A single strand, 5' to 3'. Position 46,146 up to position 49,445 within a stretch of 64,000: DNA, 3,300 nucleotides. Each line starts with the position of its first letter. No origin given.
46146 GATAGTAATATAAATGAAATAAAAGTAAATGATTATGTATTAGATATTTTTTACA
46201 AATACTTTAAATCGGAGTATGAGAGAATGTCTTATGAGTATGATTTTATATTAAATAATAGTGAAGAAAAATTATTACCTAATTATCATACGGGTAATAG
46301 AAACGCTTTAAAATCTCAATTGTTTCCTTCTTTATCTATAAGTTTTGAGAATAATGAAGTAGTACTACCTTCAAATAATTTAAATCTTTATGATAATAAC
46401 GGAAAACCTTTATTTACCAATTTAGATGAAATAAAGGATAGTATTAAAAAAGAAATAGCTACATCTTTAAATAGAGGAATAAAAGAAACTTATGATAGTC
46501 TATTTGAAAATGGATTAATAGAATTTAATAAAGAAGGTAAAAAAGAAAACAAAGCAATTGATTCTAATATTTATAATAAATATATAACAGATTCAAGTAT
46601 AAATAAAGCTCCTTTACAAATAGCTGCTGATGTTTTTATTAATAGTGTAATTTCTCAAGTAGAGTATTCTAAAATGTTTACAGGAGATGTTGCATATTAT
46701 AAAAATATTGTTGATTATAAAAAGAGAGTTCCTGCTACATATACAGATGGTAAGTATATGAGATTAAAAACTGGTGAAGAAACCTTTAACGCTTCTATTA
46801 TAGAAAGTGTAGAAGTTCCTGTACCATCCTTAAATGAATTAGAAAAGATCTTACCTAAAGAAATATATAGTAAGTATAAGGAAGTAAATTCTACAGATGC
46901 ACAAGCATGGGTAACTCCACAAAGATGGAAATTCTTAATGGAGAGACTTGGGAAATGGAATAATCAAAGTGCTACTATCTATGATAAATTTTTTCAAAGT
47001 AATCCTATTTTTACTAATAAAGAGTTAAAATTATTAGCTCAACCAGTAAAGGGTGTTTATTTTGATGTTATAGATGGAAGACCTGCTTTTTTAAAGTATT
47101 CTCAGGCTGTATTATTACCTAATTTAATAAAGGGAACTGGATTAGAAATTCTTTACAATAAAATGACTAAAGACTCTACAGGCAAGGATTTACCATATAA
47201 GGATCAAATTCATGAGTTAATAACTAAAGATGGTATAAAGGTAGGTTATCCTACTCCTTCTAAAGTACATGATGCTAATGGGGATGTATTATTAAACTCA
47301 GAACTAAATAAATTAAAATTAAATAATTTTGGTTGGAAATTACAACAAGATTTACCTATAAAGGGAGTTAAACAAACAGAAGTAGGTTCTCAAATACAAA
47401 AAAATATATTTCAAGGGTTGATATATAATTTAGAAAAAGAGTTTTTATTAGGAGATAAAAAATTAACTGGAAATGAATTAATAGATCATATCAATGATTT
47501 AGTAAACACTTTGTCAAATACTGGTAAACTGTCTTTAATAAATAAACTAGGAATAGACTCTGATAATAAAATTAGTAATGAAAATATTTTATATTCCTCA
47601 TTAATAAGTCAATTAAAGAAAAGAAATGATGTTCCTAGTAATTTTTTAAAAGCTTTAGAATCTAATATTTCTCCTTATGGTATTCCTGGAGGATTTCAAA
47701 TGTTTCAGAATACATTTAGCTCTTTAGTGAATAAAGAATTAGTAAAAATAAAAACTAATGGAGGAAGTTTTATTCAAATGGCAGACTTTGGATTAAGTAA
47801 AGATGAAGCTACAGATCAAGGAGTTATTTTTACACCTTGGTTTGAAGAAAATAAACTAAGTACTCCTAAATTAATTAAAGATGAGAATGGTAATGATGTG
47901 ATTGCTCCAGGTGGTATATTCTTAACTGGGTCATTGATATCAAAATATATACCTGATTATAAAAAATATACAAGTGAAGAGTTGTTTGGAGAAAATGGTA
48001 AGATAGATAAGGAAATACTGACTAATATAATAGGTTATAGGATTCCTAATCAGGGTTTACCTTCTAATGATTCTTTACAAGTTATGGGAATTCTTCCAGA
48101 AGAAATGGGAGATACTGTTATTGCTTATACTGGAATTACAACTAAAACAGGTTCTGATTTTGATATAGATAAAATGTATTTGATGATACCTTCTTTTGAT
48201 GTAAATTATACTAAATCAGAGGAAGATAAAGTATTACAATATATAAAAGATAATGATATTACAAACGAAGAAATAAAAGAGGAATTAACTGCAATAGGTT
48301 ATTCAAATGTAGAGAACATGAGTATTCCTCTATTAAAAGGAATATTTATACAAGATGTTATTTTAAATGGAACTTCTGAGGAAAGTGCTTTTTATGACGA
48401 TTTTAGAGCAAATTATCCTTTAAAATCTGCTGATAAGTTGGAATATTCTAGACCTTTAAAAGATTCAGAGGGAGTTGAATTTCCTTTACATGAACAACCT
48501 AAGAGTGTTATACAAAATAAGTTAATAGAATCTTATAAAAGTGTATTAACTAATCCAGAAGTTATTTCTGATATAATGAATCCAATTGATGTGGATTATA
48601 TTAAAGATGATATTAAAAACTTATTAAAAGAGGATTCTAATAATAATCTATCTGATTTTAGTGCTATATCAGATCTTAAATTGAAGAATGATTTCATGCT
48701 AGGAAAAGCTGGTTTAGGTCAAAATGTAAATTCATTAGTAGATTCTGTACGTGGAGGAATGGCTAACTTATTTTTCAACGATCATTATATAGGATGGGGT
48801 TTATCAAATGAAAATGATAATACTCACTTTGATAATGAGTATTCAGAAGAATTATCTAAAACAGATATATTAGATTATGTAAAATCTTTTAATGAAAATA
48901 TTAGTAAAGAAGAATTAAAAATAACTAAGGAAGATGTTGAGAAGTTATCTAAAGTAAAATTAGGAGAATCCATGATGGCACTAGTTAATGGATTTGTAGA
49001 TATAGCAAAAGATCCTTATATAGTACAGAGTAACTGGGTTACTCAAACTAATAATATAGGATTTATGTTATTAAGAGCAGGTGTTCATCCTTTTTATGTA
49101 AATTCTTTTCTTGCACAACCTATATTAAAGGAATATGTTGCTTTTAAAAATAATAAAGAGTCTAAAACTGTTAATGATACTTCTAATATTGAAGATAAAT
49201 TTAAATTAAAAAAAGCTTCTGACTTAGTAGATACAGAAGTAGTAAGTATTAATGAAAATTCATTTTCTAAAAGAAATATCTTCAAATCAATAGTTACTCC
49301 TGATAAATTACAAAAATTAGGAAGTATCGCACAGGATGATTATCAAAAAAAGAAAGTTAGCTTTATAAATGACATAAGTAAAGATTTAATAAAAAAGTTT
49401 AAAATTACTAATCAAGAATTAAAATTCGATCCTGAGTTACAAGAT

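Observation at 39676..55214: Three giant ejected proteins carry only four cysteines, all at facing termini: a possible disulfide-linked chain with the RNA polymerase in the middle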

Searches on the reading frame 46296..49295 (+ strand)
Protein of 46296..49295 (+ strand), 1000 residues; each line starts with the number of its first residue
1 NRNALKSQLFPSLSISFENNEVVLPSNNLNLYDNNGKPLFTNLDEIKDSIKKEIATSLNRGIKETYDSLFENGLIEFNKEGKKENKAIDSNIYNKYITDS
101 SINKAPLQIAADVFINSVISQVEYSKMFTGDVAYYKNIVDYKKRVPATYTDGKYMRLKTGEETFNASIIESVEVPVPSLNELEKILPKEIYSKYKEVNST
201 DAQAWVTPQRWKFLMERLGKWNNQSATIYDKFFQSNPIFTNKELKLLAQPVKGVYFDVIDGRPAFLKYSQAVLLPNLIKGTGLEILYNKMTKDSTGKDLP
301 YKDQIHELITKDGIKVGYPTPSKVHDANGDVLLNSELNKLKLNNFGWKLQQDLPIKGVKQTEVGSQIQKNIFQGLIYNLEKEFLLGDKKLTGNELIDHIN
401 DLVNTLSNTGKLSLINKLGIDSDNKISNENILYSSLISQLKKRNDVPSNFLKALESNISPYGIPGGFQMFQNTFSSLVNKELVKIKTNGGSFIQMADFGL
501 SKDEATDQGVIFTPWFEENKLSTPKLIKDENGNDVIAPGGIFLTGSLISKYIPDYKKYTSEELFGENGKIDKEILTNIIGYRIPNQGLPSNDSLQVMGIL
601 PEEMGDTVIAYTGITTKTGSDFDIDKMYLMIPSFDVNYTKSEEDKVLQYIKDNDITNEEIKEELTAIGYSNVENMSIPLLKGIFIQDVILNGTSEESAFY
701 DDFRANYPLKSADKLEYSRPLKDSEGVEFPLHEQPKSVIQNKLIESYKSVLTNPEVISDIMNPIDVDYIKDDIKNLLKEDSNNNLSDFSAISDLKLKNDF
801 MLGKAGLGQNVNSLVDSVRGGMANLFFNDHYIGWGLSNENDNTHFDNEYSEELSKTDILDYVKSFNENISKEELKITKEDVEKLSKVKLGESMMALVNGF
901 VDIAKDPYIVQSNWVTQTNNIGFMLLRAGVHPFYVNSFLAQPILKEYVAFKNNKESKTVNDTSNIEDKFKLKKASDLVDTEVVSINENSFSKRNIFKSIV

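Call 72: search_dna_similar(query=window:46296-49295:+, collection=phages, mode=protein, max_rows=60, rows=spread, max_evalue=0.001)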
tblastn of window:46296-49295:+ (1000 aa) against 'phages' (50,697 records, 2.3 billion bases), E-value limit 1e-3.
Records with a match: 139; places in all: 139; records where one place covers at least 80% of the query: 32.
Best place of each record, by identity: <60% 139.
By first word of the organism name: uncultured 56; Bacteroides 32; Flavobacterium 29; Bacteriophage 5; CrAssphage 3; Cellulophaga 2; Dulem 2; crAssphage 2; IAS 2; Caudoviricetes 2; and 4 more.
By host as written in the record: - 67; Bacteroides intestinalis DSM 108646 25; Flavobacterium psychrophilum 950106-1/1 12; Bacteroides cellulosilyticus 4; Flavobacterium psychrophilum 020612-2/1 3; Flavobacterium psychrophilum strain FPS-D10 3; Homo sapiens 3; Cellulophaga baltica #14 2; and 14 more.
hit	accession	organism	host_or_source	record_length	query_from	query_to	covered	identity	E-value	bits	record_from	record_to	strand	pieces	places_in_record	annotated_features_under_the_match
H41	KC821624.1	Cellulophaga phage phi14:2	Cellulophaga baltica #14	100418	3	959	96%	38.7%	4e-179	584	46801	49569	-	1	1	structural protein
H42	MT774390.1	uncultured phage cr85_1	human feces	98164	114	978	87%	22.9%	3e-20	103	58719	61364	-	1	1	putative RNA polymerase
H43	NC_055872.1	uncultured phage cr118_1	human feces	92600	196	949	70%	27.5%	2e-25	179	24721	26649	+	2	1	exonuclease V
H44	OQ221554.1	Bacteroides phage PhiCrAssBcn19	Bacteroides intestinalis DSM 108646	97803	80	957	88%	21.0%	6e-20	102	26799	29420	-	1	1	putative RNA polymerase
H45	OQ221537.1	Bacteroides phage PhiCrAssBcn2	Bacteroides intestinalis DSM 108646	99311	80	957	88%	21.0%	6e-20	102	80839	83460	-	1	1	putative RNA polymerase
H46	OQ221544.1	Bacteroides phage PhiCrAssBcn9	Bacteroides intestinalis DSM 108646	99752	80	957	88%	21.0%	6e-20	102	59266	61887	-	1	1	putative RNA-polymerase subunit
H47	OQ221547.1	Bacteroides phage PhiCrAssBcn12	Bacteroides intestinalis DSM 108646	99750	80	957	88%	21.0%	6e-20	102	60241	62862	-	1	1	putative RNA polymerase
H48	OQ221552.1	Bacteroides phage PhiCrAssBcn17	Bacteroides intestinalis DSM 108646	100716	80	957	88%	21.0%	6e-20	102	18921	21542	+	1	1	putative RNA polymerase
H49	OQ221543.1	Bacteroides phage PhiCrAssBcn8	Bacteroides intestinalis DSM 108646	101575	80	957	88%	21.0%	6e-20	102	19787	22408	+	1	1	putative RNA polymerase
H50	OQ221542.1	Bacteroides phage PhiCrAssBcn7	Bacteroides intestinalis DSM 108646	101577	80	957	88%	21.0%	6e-20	102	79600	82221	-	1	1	putative RNA polymerase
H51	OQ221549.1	Bacteroides phage PhiCrAssBcn14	Bacteroides intestinalis DSM 108646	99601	86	957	87%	21.1%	4e-20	103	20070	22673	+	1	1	putative RNA polymerase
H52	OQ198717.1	Kehishuvirus sp. 'tikkala'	Bacteroides cellulosilyticus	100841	86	957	87%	21.1%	7e-20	102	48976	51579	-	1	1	putative RNA polymerase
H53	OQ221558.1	Bacteroides phage PhiCrAssBcn23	Bacteroides intestinalis DSM 108646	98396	86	957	87%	21.0%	6e-20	102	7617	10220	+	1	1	putative RNA-polymerase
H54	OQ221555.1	Bacteroides phage PhiCrAssBcn20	Bacteroides intestinalis DSM 108646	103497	86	957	87%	21.0%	6e-20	102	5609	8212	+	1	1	putative RNA polymerase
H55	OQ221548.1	Bacteroides phage PhiCrAssBcn13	Bacteroides intestinalis DSM 108646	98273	86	957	87%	21.0%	8e-20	102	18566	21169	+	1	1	putative RNA polymerase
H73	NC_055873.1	uncultured phage cr1_1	human feces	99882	76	636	56%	25.2%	1e-25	121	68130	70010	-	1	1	hypothetical protein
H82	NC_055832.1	Bacteroides phage DAC15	Bacteroides thetaiotaomicron VPI-5484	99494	109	664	56%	21.6%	9e-5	53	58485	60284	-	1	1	hypothetical protein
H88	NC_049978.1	IAS virus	Homo sapiens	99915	114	634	29%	28.9%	7e-8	120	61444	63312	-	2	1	RNA polymerase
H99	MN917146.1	Bacteroides phage crAss002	Bacteroides xylanisolvens APCS1/XY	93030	575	628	5%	42.6%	3e-4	51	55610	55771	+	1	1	putative RNAP catalytic subunit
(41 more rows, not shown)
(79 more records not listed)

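Call 73: get_annotated_region(hit=H82, flank=16000)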
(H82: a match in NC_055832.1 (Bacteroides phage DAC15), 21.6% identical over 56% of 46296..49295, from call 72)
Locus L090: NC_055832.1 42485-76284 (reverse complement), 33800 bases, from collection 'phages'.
description: Bacteroides phage DAC15, complete genome.
organism: Bacteroides phage DAC15 (NCBI taxid 2710495)
taxonomy: Viruses; Duplodnaviria; Heunggongvirae; Uroviricota; Caudoviricetes; Crassvirales; Steigviridae; Asinivirinae; Wulfhauvirus; Wulfhauvirus bangladeshii
host: Bacteroides thetaiotaomicron VPI-5484; source: primary sewage effluent collected as it entered a drainage canal; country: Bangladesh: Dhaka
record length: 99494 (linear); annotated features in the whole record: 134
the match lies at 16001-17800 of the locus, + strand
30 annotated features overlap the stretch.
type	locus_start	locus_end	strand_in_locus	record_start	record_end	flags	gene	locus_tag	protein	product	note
CDS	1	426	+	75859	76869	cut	-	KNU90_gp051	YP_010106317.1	hypothetical protein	-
CDS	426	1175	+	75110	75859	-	-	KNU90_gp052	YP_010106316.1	hypothetical protein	-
CDS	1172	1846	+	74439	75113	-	-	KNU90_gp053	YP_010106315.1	hypothetical protein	-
CDS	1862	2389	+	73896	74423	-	-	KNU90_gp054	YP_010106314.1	hypothetical protein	-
CDS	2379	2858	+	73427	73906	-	-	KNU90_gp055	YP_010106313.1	hypothetical protein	-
CDS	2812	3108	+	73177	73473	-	-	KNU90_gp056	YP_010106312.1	hypothetical protein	-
CDS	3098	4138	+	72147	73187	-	-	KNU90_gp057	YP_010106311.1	hypothetical protein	-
CDS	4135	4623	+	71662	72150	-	-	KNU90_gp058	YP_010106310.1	HNH endonuclease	-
CDS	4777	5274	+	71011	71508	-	-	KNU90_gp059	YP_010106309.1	hypothetical protein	-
CDS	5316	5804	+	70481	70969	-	-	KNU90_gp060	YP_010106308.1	hypothetical protein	-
CDS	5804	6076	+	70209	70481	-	-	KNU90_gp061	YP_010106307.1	hypothetical protein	-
CDS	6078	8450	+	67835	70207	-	-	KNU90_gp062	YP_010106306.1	hypothetical protein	-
CDS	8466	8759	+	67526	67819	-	-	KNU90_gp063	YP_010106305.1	hypothetical protein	-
CDS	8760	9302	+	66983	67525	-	-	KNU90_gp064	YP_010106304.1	hypothetical protein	-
CDS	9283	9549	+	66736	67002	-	-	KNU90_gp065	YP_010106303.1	hypothetical protein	-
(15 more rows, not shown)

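Call 74: get_annotated_region(hit=H99, flank=18000)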
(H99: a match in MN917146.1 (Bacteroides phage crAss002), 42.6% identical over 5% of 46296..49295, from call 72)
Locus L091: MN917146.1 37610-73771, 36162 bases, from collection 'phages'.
description: Bacteroides phage crAss002, complete genome.
organism: Bacteroides phage crAss002 (NCBI taxid 2709317)
taxonomy: Viruses; Duplodnaviria; Heunggongvirae; Uroviricota; Caudoviricetes; Crassvirales; Intestiviridae; Churivirinae; Jahgtovirus; Jahgtovirus secundus
host: Bacteroides xylanisolvens APCS1/XY; source: human feces; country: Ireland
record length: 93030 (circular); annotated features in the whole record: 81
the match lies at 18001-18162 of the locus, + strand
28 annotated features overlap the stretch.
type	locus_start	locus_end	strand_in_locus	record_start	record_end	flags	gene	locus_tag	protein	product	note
CDS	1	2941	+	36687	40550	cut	-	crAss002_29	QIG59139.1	putative stabilization protein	gp_29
CDS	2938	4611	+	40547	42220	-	-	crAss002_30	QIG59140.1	putative transmembrane protein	gp_30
CDS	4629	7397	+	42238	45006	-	-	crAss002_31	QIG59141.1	hypothetical protein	gp_31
CDS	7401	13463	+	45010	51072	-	-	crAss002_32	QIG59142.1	putative RNAP catalytic subunit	gp_32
CDS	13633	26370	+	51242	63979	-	-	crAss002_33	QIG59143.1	putative RNAP catalytic subunit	gp_33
CDS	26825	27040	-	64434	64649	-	-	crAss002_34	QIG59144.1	hypothetical protein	gp_34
CDS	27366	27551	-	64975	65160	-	-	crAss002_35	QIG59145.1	hypothetical protein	gp_35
CDS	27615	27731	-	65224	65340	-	-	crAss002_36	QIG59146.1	hypothetical protein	gp_36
CDS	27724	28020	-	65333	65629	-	-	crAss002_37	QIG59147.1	hypothetical protein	gp_37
CDS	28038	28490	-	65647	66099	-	-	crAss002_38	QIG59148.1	hypothetical protein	gp_38; phage gp49_66 protein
CDS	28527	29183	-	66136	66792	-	-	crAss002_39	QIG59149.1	deoxyuridine triphosphatase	gp_39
CDS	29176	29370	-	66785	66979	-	-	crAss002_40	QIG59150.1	hypothetical protein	gp_40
CDS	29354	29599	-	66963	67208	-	-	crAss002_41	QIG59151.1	hypothetical protein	gp_41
CDS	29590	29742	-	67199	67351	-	-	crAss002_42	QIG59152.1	zinc finger protein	gp_42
CDS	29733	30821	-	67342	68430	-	-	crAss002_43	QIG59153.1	hypothetical protein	gp_43; phage/plasmid-like protein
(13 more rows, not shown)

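Call 75: get_annotated_region(hit=H88, flank=16000)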
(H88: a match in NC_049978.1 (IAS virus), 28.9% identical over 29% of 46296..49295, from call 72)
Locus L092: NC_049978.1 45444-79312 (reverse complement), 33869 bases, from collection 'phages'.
description: IAS virus, complete genome.
organism: IAS virus (NCBI taxid 1450749)
taxonomy: Viruses; Duplodnaviria; Heunggongvirae; Uroviricota; Caudoviricetes; Crassvirales; Steigviridae; Asinivirinae; Paundivirus; Paundivirus hollandii
host: Homo sapiens; source: stool samples; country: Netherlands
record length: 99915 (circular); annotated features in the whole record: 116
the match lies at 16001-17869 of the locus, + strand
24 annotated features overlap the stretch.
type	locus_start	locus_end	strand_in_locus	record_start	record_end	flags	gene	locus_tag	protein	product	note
CDS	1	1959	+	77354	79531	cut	-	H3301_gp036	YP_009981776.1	anaerobic ribonucleoside reductase large subunit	-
CDS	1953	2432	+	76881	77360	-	-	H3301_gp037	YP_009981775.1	4Fe-4S cluster-binding domain-containing protein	-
CDS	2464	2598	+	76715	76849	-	-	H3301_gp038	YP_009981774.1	hypothetical protein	-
CDS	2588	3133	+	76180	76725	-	-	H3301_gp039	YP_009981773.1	dUTP diphosphatase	-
CDS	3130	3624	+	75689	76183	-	-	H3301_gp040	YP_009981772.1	aspartyl protease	-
CDS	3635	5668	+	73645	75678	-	-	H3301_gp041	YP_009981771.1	DNA polymerase I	-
CDS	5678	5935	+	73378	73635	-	-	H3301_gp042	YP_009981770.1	putative early protein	-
CDS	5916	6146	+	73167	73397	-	-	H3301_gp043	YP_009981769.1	hypothetical protein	-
CDS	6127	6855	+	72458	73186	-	-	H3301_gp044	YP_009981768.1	RNA ligase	-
CDS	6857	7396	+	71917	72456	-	-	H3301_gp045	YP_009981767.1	His-Xaa-Ser system radical SAM maturase HxsC-like protein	-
CDS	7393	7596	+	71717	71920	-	-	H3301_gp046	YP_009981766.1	mRNAse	-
CDS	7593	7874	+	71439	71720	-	-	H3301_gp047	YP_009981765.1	hypothetical protein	-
CDS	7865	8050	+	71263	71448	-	-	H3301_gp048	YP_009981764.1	hypothetical protein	-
CDS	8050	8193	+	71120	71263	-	-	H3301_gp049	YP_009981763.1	hypothetical protein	-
CDS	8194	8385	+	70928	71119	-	-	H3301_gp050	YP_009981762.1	hypothetical protein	-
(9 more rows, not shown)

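Call 76: get_annotated_region(hit=H73, flank=16000)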
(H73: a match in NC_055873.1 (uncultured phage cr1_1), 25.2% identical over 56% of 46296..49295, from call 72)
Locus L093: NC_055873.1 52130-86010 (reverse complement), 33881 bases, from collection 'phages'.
description: CrAssphage cr1_1, complete genome.
organism: uncultured phage cr1_1 (NCBI taxid 2772064)
taxonomy: Viruses; Duplodnaviria; Heunggongvirae; Uroviricota; Caudoviricetes; Crassvirales; Suoliviridae; Boorivirinae; Culoivirus; Culoivirus americanus
host: -; source: human feces; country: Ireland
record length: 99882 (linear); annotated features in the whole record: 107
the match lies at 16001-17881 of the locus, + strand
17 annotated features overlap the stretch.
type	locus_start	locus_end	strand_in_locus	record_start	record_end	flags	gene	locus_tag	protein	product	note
CDS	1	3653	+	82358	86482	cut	-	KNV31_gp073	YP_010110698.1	virion structural protein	gp_19433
CDS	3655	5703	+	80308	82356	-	-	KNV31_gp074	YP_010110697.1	hypothetical protein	gp_19432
CDS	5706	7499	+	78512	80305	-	-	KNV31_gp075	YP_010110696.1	hypothetical protein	gp_19431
CDS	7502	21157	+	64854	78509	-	-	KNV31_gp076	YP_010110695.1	hypothetical protein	gp_19430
CDS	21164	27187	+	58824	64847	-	-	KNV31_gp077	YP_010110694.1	hypothetical protein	gp_19429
CDS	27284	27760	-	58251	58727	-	-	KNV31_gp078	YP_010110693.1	hypothetical protein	gp_19428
CDS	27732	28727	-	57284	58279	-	-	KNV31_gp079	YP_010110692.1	exonuclease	gp_19427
CDS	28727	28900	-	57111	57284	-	-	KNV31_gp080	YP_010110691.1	hypothetical protein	gp_19426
CDS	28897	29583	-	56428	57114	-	-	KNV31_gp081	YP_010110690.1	metallo-phosphoesterase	gp_19425; hydrolase, metallophosphodiesterase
CDS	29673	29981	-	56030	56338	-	-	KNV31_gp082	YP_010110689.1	hypothetical protein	gp_19424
CDS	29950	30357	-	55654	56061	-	-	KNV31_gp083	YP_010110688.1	Holliday junction resolvase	gp_19423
CDS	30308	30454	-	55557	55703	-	-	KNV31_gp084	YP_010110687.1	hypothetical protein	gp_19422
CDS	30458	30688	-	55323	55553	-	-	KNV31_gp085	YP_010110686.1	hypothetical protein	gp_19421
CDS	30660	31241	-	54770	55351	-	-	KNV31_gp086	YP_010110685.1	phosphoesterase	gp_19420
CDS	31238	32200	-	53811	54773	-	-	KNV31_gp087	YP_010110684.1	DNA primase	gp_19419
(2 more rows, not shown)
